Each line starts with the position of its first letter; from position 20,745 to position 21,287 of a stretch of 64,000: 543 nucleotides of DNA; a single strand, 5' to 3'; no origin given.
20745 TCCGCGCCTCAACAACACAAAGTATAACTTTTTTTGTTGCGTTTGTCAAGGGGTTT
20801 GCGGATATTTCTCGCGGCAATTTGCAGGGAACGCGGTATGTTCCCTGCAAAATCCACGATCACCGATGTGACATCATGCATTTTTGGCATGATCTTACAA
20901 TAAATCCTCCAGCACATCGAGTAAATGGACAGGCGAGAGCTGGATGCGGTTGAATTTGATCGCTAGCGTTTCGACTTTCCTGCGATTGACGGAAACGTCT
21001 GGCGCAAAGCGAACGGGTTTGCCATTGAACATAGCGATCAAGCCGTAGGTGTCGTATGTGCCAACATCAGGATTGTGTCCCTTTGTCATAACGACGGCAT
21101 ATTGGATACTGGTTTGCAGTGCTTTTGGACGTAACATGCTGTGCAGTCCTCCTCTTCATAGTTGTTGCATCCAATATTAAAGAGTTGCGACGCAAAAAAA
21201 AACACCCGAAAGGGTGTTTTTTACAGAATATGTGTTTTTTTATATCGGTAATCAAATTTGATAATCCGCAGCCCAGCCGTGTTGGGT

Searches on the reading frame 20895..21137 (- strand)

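Call 30: search_protein_families(library=pfam, proteins=[window:20895-21137:-])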
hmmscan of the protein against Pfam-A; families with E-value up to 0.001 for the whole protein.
window:20895-21137:- (80 aa): 1 family
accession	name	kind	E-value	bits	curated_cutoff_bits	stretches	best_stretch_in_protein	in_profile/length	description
PF20124.4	DUF6514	-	4.2e-07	30.5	23.9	1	41-80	53-92/94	Family of unknown function (DUF6514)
